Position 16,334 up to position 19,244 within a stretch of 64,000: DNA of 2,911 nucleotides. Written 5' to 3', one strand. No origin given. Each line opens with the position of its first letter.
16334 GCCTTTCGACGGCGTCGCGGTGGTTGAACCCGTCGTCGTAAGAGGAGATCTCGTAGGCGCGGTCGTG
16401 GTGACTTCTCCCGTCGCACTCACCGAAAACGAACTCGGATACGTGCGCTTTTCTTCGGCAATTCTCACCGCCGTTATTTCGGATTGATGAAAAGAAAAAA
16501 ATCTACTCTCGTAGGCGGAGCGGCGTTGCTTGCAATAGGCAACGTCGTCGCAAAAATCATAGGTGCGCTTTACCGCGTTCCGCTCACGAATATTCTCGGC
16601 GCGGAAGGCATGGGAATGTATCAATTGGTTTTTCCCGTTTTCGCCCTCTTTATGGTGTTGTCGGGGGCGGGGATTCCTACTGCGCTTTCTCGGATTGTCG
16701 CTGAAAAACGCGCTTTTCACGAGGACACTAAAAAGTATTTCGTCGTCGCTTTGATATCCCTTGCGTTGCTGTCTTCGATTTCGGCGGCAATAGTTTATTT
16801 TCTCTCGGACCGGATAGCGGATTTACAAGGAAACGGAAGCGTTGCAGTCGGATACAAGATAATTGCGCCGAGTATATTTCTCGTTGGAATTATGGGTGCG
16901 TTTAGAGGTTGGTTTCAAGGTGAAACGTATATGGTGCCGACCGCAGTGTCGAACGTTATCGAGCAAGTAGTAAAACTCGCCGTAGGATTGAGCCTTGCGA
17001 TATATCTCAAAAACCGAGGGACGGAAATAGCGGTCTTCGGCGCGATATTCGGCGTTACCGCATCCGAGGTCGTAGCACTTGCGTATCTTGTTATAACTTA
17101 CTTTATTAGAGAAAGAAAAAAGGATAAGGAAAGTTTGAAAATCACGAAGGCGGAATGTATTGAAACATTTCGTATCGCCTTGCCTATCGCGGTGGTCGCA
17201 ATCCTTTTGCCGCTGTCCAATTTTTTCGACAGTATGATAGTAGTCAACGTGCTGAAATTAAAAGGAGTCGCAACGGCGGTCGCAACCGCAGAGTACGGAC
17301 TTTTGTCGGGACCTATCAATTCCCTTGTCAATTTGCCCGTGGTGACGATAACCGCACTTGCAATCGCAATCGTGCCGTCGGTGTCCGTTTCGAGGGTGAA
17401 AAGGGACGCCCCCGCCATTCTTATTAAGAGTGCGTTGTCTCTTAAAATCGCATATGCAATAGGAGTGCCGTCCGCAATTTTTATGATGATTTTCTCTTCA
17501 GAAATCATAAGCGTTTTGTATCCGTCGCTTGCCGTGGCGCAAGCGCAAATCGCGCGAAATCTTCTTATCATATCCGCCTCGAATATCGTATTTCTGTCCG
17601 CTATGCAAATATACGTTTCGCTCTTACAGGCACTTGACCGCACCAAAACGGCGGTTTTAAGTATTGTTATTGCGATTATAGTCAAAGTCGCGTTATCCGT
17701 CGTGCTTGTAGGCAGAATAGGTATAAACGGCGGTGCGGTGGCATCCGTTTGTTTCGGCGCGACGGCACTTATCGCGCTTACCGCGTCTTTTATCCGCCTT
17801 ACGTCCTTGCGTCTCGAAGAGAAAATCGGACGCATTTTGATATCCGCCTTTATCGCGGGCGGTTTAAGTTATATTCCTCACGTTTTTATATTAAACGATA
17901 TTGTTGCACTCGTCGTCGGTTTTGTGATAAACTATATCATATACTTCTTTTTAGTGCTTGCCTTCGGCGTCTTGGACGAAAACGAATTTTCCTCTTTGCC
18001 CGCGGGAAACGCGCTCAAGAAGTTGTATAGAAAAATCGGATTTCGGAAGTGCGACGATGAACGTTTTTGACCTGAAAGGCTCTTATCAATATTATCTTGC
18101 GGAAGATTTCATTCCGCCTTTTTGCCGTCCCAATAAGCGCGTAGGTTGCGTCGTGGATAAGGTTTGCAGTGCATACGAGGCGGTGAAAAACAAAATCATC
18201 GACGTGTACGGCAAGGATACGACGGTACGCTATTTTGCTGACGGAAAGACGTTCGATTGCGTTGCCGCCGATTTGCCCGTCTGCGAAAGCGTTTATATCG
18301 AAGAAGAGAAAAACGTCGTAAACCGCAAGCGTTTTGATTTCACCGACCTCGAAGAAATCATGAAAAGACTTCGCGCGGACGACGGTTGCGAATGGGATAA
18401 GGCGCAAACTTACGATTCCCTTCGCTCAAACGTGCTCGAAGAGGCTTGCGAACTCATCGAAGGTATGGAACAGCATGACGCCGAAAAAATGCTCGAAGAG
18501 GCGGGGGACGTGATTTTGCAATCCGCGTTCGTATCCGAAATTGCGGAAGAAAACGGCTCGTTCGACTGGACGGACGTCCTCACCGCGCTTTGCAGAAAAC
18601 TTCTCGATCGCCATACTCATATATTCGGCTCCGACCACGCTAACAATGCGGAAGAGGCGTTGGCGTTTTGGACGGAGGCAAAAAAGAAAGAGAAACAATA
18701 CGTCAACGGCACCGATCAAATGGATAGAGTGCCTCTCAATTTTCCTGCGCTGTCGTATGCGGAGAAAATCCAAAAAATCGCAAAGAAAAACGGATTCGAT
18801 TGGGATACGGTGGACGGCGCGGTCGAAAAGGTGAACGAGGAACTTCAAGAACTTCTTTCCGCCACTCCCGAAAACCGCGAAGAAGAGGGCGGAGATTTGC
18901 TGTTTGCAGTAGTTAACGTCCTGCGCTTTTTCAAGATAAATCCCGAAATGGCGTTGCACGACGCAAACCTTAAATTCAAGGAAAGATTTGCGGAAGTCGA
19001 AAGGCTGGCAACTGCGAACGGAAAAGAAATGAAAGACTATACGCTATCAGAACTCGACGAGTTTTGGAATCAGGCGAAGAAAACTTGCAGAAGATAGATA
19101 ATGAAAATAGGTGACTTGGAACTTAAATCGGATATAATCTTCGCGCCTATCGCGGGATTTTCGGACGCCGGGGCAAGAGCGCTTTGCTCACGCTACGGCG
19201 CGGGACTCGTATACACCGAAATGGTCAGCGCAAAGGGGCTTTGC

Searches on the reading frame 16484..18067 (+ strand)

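Call 9: search_protein_families(library=pfam, proteins=[window:16484-18067:+], max_evalue=0.001)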
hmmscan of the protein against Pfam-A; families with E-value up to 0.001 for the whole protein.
window:16484-18067:+ (528 aa): 4 families
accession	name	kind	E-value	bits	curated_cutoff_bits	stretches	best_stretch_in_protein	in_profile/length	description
PF01943.22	Polysacc_synt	-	8.3e-32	111.1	28.2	1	11-301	3-271/274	Polysaccharide biosynthesis protein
PF03023.19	MurJ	-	4.5e-11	42.5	27.4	1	57-454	26-417/451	Lipid II flippase MurJ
PF13440.11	Polysacc_synt_3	-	7.6e-05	22.5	23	1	36-346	4-284/293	Polysaccharide biosynthesis protein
PF01554.23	MatE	-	0.00013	22.1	24.9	1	36-167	21-158/161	MatE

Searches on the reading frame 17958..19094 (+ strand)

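Call 9: search_protein_families(library=pfam, proteins=[window:17958-19094:+], max_evalue=0.001)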
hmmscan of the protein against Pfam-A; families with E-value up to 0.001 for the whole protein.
window:17958-19094:+ (379 aa): 2 families
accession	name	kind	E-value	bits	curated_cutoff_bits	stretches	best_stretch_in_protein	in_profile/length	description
PF03819.22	MazG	-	3e-22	79.1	22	1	150-223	1-74/74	MazG nucleotide pyrophosphohydrolase domain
PF01503.22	PRA-PH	-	0.00056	20.7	21.3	0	130-186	3-61/86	Phosphoribosyl-ATP pyrophosphohydrolase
